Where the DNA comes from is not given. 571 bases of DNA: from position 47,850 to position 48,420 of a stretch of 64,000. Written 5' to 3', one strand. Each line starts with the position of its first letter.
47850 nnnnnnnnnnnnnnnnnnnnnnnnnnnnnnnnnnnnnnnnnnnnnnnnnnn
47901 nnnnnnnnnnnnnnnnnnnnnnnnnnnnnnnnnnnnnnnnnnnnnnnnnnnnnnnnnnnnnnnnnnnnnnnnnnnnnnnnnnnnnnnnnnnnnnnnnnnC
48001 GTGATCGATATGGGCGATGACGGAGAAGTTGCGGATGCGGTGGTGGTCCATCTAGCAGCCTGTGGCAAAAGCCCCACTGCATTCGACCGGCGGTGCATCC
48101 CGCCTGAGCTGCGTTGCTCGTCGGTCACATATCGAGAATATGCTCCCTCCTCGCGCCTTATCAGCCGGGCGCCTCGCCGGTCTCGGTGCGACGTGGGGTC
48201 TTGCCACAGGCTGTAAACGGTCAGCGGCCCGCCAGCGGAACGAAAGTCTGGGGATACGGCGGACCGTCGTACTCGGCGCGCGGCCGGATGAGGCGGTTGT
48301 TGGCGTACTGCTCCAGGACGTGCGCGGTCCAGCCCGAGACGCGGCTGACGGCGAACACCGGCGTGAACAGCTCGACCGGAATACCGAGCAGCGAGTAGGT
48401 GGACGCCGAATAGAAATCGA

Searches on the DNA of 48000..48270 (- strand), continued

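Call 68: search_with_rna_model(model_id=R1, sources=[L001, L002, L006, L007, L008, L010, L011, L014, L015, L020, L021, L023, L024, L025, L026, L028, L029, L030, L032, L035, L036, L037, L039, L040, L041, L042, L043, L045, L047, L049, L050, L051, L052, L053, L054, L055, L057, L058, L059, L060, L061, L062, L063, L065, L067, L069, L071, L072, L073, L074, L075, L076, L077, L078, L083, L084, L085, L086, L089, L090, L091, L093, L094, L098, L103, window], max_evalue=1e-10, make_alignment=true)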
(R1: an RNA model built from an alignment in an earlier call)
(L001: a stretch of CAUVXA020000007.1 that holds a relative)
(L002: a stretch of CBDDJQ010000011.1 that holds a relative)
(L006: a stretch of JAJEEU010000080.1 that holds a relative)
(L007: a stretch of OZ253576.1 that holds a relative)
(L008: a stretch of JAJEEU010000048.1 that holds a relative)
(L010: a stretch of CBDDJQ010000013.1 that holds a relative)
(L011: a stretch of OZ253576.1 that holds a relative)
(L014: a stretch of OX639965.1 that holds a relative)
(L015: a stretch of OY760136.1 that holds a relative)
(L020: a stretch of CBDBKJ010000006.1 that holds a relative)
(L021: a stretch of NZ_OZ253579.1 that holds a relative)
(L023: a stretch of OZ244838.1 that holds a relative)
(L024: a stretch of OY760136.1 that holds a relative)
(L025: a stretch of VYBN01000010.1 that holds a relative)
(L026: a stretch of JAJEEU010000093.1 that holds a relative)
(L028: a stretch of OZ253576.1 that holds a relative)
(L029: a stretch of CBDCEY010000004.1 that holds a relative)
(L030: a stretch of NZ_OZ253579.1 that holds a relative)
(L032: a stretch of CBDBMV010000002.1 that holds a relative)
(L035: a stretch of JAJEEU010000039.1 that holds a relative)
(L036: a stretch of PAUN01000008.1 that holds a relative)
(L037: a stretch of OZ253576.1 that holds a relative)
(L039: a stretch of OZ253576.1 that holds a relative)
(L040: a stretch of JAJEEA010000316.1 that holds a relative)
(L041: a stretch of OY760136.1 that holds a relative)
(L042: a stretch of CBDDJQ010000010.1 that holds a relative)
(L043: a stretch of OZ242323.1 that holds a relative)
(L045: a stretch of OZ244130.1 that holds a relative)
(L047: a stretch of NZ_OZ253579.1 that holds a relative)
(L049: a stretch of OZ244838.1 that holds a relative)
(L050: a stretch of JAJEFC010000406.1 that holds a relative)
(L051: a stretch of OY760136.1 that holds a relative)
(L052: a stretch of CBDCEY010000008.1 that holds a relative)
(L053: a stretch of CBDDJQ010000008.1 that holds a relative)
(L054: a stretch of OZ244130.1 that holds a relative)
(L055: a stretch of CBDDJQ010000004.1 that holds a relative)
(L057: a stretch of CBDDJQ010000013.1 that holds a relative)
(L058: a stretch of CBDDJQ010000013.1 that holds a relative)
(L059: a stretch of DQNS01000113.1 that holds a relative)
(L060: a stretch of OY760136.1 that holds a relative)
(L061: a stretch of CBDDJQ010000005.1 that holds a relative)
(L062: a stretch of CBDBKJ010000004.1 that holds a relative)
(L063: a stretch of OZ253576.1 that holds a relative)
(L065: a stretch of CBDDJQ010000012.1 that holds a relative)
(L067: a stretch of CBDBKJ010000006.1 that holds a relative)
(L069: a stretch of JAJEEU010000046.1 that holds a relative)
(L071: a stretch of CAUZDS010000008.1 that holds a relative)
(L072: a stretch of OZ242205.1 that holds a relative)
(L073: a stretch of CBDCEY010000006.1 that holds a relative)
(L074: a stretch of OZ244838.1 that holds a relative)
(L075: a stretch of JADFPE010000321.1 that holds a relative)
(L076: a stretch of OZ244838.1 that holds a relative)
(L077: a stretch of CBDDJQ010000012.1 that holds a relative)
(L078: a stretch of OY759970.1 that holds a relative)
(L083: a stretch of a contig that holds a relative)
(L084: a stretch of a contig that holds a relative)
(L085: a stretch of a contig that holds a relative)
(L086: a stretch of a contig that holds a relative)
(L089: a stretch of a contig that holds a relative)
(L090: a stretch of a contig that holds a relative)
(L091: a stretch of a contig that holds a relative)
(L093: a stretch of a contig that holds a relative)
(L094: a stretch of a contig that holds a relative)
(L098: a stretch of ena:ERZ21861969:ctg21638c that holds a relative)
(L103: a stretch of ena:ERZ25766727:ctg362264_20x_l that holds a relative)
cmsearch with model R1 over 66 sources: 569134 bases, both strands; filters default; matches with E-value up to 1e-10: 74.
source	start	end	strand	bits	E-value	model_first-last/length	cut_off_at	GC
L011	1622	1789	+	195.7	1e-37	1-168/168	no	0.63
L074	2486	2653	-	193.7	2.6e-37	1-168/168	no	0.64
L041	3900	4067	-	190.9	9.6e-37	1-168/168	no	0.63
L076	237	404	-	190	1.5e-36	1-168/168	no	0.63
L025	883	1050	+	188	3.8e-36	1-168/168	no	0.68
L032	2540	2707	-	187.4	5e-36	1-168/168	no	0.63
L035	5053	5221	-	187.3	5.4e-36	1-168/168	no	0.64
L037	2637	2805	-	186.7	7.1e-36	1-168/168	no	0.63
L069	3510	3677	+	186.5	8e-36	1-168/168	no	0.63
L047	184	350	+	185.2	1.5e-35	1-168/168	no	0.67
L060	7064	7230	+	184.3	2.3e-35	1-168/168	no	0.63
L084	6679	6846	+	183.8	2.8e-35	1-168/168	no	0.67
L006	1575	1742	+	183.4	3.4e-35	1-168/168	no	0.6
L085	3216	3383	+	182.6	5e-35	1-168/168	no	0.65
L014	5177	5344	-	182.3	5.7e-35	1-168/168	no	0.68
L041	6972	7139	-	182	6.7e-35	1-168/168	no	0.61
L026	6087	6256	+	180.8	1.2e-34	1-168/168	no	0.68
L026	2120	2287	-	180.7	1.2e-34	1-168/168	no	0.61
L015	2725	2892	+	180.2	1.5e-34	1-168/168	no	0.63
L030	1902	2069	-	180.2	1.6e-34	1-168/168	no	0.67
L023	827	994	-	178.5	3.4e-34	1-168/168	no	0.69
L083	4139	4307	+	178.5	3.5e-34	1-168/168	no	0.64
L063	270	437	+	176.9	7.3e-34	1-168/168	no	0.62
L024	7503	7670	+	176.6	8.6e-34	1-168/168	no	0.67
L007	325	492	+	173.5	3.7e-33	1-168/168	no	0.67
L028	7587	7754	+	172.1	7.2e-33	1-168/168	no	0.67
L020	2057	2224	+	171.6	9.1e-33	1-168/168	no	0.67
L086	5310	5477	+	165.1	2e-31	1-168/168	no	0.68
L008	1820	1988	-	161.9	9e-31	1-168/168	no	0.63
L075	1758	1925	+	157.3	7.9e-30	1-168/168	no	0.67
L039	1577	1744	+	154.2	3.5e-29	1-168/168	no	0.67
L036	3307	3474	+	151.6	1.2e-28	1-168/168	no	0.61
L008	7855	8000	-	150.8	1.7e-28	23-168/168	5'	0.66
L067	3179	3367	-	145.7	1.9e-27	1-168/168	no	0.67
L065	6248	6435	+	144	4.4e-27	1-168/168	no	0.69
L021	1749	1886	-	142.7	8.3e-27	1-168/168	no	0.69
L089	6691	6869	-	139.5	3.6e-26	1-168/168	no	0.69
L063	1241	1448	-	130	3.3e-24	1-168/168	no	0.65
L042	2123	2255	+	122.5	1.2e-22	18-151/168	no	0.63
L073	685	843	+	118.7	7.2e-22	1-168/168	no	0.69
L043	7100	7284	+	111.6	2e-20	1-168/168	no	0.72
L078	4930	5108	-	108.3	9.9e-20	1-168/168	no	0.62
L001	2774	2962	+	108.2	1e-19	1-168/168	no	0.67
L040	406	591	+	101.5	2.4e-18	1-168/168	no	0.7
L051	3579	3677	+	100.8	3.3e-18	1-168/168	no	0.66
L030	5286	5447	-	98.9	8.4e-18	1-168/168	no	0.62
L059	4933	5037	-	98.2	1.2e-17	33-137/168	no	0.66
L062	5850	6017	-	96.9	2.2e-17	1-168/168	no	0.68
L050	577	761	-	96.6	2.4e-17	1-168/168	no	0.7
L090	4134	4300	+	95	5.4e-17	1-168/168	no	0.74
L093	5956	6057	+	93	1.3e-16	1-168/168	no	0.66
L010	5914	6006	+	92.6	1.7e-16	1-168/168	no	0.68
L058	4178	4279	+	91.7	2.5e-16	1-168/168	no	0.69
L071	2442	2620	-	90.7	4e-16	1-168/168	no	0.66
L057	7726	7825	-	90.4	4.6e-16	1-168/168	no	0.69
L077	686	912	+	88.7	1.1e-15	1-168/168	no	0.68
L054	4762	4862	+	87.7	1.7e-15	1-168/168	no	0.67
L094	2869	3055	+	87.4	1.9e-15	1-168/168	no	0.71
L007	6576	6782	+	86.5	3e-15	1-168/168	no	0.63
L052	7776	7964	-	86.1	3.6e-15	1-168/168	no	0.71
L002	1965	2191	-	84.1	9.3e-15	1-168/168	no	0.67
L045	1181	1405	-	83.3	1.4e-14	1-168/168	no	0.67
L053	6969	7070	+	81.5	3.2e-14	1-168/168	no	0.69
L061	4161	4302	+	80.5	5.1e-14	1-168/168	no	0.68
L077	4288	4464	+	78.4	1.4e-13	1-168/168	no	0.69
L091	4288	4475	+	77.9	1.7e-13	1-168/168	no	0.68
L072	6015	6116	-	77.7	2e-13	1-168/168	no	0.71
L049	5081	5235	+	73.1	1.7e-12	1-168/168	no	0.68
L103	1705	1951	+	70.5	5.8e-12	1-168/168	no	0.66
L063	3501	3780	-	70.1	7e-12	1-168/168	no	0.63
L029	4299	4522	-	68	1.9e-11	1-168/168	no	0.71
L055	6046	6126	+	66.6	3.6e-11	1-168/168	no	0.7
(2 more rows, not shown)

Alignment A7: 74 matches aligned to the model, 456 columns, each read 5' to 3' on its own strand. Consensus structure (alignment columns), stored with it:
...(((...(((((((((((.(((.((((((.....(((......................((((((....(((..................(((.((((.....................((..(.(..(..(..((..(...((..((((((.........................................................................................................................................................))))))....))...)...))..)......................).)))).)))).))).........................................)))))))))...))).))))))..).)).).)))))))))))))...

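Call 88: search_rna_families(source=window, start=48000, end=48270, threshold=evalue, max_evalue=10)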
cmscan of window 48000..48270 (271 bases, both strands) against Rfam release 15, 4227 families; matches with E-value up to 10: 1.
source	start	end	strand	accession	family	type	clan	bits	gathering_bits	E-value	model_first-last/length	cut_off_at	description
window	48010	48045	+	RF01139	sR2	Gene; snRNA; snoRNA; CD-box;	-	12.2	42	2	1-57/57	no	Small nucleolar RNA sR2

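Call 90: search_dna_similar(query=window:48040-48230:-, collection=phages, mode=distant, max_rows=10)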
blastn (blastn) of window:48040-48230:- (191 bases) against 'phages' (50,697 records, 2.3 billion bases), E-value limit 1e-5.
No match.

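Call 95: search_dna_similar(query=window:48040-48230:-, collection=ecoli_genomes, mode=distant, max_rows=5, max_evalue=0.001)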
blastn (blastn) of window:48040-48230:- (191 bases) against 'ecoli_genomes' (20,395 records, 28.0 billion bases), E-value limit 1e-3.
No match.
